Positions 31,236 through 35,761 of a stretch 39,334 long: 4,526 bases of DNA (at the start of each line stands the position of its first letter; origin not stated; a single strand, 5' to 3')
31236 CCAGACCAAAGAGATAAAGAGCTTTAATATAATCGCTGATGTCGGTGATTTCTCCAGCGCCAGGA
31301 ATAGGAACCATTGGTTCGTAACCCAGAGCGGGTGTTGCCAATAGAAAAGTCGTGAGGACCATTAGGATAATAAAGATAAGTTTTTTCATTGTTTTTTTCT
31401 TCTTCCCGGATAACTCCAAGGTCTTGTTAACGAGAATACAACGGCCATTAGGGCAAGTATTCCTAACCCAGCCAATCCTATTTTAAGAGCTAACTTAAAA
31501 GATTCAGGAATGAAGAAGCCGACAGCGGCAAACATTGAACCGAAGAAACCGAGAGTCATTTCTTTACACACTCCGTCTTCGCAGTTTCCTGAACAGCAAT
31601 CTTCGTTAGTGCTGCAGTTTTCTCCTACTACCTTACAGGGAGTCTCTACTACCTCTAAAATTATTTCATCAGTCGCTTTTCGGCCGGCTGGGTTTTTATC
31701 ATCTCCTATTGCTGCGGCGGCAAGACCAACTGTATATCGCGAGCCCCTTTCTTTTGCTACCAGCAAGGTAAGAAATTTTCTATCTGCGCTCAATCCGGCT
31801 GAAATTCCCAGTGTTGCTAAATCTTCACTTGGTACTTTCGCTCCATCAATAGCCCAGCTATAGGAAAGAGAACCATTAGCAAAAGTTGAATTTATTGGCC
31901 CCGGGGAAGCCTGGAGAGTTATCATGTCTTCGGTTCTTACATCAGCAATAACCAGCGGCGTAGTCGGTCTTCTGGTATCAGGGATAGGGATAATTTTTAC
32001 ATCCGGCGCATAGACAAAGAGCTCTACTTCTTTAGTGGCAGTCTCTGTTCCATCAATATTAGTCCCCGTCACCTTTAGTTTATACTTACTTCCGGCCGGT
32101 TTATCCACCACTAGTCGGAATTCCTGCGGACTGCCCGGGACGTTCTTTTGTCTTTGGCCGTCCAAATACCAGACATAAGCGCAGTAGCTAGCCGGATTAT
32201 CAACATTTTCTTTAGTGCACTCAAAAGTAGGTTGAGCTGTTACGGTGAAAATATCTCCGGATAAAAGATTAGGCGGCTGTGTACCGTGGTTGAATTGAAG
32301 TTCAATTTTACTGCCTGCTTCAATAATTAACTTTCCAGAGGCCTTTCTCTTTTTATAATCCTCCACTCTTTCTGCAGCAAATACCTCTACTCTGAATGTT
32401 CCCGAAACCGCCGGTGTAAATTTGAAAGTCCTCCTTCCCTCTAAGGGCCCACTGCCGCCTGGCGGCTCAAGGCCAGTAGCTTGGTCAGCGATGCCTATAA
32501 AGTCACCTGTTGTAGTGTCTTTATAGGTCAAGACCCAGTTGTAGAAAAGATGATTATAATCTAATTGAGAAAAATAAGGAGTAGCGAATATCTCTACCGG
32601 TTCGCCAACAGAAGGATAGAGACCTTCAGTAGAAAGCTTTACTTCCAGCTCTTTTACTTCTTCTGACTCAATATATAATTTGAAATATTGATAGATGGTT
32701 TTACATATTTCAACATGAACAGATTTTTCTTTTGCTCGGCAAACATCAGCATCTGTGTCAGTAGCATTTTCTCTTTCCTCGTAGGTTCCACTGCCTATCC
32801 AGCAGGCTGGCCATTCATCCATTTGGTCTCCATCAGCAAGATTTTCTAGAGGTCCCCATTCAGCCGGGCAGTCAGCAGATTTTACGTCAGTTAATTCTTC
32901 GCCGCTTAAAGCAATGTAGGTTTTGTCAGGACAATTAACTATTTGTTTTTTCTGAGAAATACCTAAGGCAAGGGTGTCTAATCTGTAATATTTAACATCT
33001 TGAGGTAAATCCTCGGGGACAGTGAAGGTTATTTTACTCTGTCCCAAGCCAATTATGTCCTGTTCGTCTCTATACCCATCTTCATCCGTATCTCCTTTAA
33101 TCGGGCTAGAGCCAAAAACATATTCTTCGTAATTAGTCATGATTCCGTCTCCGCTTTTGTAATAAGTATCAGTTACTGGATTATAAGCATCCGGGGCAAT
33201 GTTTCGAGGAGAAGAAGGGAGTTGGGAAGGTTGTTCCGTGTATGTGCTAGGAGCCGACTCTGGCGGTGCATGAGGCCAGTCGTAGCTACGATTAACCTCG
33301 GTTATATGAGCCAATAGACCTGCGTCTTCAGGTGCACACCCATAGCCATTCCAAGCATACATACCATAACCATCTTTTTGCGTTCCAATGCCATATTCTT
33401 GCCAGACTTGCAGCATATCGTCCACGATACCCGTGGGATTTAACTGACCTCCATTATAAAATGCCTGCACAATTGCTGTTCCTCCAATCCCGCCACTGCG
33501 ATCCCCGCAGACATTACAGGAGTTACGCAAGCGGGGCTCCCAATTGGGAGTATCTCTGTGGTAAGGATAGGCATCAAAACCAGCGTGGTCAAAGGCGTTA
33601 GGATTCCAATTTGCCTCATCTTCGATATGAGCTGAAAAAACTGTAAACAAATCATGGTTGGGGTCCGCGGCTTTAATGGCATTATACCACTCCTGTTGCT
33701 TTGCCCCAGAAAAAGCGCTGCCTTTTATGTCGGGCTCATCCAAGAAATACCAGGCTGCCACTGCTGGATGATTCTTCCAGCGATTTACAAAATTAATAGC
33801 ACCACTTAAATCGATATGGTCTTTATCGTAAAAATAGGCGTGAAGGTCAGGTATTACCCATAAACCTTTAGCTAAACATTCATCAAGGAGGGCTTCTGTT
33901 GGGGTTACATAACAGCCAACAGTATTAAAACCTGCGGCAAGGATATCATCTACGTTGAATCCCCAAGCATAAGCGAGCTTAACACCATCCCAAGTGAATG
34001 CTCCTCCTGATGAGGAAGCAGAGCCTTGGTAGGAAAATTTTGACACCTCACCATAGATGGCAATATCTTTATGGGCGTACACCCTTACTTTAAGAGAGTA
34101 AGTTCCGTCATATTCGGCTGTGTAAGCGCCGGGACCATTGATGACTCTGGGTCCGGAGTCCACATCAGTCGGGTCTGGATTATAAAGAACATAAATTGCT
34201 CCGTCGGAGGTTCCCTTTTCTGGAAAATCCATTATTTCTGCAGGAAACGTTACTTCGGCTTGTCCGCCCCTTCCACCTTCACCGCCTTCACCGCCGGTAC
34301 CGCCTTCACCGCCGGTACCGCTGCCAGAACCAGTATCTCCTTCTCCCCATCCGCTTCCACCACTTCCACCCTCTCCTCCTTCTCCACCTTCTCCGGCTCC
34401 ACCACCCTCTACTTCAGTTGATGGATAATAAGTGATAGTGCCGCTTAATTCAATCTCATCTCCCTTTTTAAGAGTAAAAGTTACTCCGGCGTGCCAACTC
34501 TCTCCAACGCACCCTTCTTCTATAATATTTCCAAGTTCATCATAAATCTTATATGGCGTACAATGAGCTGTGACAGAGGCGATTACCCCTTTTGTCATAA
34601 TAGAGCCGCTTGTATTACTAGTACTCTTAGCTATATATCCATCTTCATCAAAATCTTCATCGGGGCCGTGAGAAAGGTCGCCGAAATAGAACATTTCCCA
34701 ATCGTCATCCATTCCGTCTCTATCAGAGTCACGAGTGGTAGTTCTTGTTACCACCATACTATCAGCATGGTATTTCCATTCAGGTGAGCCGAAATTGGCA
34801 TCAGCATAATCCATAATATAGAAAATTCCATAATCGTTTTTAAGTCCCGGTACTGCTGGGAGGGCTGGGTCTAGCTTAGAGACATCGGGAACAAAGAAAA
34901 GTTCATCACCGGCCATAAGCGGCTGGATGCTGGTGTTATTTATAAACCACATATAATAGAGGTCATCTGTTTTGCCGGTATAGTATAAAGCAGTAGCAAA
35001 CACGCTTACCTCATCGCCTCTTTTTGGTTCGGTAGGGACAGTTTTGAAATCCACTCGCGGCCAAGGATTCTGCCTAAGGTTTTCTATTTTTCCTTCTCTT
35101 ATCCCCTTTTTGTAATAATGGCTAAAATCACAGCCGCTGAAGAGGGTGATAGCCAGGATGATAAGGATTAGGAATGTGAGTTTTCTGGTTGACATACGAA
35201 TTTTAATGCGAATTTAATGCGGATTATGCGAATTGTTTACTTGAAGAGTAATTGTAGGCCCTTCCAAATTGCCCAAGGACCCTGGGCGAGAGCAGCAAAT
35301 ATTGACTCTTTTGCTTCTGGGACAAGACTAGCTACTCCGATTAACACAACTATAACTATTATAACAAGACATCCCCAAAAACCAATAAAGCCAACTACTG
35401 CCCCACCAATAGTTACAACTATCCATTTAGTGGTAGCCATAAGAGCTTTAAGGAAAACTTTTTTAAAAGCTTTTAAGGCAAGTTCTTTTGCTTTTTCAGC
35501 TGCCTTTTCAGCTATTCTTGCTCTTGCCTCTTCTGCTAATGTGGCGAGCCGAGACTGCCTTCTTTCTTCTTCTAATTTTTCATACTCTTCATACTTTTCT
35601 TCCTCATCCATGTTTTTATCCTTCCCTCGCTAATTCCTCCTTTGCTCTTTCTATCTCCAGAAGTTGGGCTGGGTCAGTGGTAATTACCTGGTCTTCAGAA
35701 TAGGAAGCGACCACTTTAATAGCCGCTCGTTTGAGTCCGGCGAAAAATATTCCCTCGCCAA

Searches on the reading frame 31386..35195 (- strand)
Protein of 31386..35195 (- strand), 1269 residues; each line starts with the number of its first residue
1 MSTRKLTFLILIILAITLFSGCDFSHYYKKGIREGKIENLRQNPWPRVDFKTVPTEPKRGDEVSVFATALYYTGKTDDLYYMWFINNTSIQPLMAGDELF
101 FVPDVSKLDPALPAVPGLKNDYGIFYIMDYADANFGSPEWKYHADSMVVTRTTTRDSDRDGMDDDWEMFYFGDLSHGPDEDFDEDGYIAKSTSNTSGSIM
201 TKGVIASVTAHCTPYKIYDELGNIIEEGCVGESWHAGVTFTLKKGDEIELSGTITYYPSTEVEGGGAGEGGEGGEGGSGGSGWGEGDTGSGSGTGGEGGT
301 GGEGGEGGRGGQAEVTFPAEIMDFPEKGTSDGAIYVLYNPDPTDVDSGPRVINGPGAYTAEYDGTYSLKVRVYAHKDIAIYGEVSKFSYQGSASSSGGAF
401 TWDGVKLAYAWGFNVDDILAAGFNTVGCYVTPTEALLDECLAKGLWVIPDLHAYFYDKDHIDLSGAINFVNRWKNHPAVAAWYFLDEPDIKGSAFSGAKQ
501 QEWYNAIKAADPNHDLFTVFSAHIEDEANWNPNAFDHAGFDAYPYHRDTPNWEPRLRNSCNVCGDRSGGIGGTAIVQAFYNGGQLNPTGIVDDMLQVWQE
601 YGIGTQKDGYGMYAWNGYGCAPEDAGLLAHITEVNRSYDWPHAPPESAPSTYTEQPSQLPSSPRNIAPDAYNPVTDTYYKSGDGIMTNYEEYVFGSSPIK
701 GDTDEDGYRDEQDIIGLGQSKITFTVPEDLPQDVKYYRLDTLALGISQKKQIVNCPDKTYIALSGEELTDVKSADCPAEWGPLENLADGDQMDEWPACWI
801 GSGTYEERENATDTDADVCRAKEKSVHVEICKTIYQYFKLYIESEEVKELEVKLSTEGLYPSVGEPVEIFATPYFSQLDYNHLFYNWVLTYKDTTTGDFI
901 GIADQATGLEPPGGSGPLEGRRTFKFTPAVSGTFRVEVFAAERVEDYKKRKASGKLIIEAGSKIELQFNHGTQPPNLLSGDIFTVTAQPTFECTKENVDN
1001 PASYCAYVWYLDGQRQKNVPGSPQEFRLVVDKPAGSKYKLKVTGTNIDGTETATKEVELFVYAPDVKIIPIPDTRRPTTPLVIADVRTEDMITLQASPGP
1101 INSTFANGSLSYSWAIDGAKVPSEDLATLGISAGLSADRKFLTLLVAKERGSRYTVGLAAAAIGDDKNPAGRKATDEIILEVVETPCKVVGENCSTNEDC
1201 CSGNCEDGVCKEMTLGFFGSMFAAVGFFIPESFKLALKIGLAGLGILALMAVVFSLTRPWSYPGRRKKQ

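Call 4: search_protein_families(library=pfam, proteins=[window:31386-35195:-], max_evalue=0.1)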
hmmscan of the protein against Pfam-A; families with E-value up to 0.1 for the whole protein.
window:31386-35195:- (1269 aa): 2 families
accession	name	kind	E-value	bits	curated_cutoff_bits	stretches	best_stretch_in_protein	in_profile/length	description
PF08088.17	Toxin_19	-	0.023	15.3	23.2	1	1185-1214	3-31/40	Conotoxin I-superfamily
PF02950.22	Conotoxin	-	0.059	14.8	25.1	0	1183-1210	46-74/75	Conotoxin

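Call 40: search_protein_families(library=ncbifam, proteins=[window:31386-35195:-], max_evalue=0.1)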
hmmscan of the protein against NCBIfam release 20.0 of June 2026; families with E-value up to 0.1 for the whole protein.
window:31386-35195:- (1269 aa): 0 families

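Call 73: search_solved_structures(query=window:31389-35195:-, max_evalue=0.01)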
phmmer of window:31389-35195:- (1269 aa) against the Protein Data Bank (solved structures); distinct sequences matched with E-value up to 0.01: 3.
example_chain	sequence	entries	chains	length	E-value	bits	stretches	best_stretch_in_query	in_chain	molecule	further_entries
9ot8_A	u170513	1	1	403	0.00078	20.3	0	241-313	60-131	FN3con-9 - FN3con-41 fusion,Galectin-3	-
9n7g_A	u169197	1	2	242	0.0046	17.7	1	272-312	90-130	Protein S100-A7 FN3 chimera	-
9nqo_A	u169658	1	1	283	0.0066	17.2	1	273-320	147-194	Galectin-3,Galectin-3,Galectin-3 in complex FN3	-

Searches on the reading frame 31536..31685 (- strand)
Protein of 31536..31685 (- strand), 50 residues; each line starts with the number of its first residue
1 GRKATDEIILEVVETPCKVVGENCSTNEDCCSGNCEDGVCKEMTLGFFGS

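Call 69: search_protein_families(library=pfam, proteins=[window:31536-31685:-], max_evalue=10)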
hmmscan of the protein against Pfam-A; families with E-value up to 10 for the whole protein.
seq(50 aa): 9 families
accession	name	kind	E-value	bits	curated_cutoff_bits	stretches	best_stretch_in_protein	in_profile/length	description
PF08088.17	Toxin_19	-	0.00026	21.5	23.2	1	15-44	3-31/40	Conotoxin I-superfamily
PF11703.13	UPF0506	-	0.0016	19.2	23.2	1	16-40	34-58/59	UPF0506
PF08087.16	Toxin_18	-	0.007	16.8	24.3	1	17-35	3-21/31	Conotoxin O-superfamily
PF02950.22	Conotoxin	-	0.0092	17.4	25.1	1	14-40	47-74/75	Conotoxin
PF17557.7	Conotoxin_I2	-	0.017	15.7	27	1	17-42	1-26/38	I2-superfamily conotoxins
PF08116.16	Toxin_29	-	0.022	15.2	25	1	16-36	2-22/31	PhTx neurotoxin family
PF07740.17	Toxin_12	-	0.11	13.6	21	1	17-33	2-18/30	Ion channel inhibitory toxin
PF08091.16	Toxin_21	-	0.36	11.3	21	1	17-36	1-20/40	Spider insecticidal peptide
PF08093.16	Toxin_23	-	0.78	10.4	22.2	1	17-40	2-27/30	Magi 5 toxic peptide family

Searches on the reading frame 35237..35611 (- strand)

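Call 6: search_protein_families(library=pfam, proteins=[window:35237-35611:-], max_evalue=0.01)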
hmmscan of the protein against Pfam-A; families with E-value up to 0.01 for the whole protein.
window:35237-35611:- (124 aa): 2 families
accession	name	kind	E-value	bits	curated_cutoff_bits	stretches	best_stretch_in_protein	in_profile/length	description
PF19762.4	DUF6249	-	0.00059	20.2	33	1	27-97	26-98/104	Domain of unknown function (DUF6249)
PF14257.11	DUF4349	-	0.0026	17.6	27.7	1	16-91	135-210/213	Domain of unknown function (DUF4349)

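Call 40: search_protein_families(library=ncbifam, proteins=[window:35237-35611:-], max_evalue=0.1)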
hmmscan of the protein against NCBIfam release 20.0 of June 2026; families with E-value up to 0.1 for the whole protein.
window:35237-35611:- (124 aa): 1 family
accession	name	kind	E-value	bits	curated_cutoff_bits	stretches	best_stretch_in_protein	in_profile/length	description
NF046089.1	CD3337_EF1877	subfamily_domain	0.013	14.3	120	1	9-110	252-362/450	CD3337/EF1877 family mobilome membrane protein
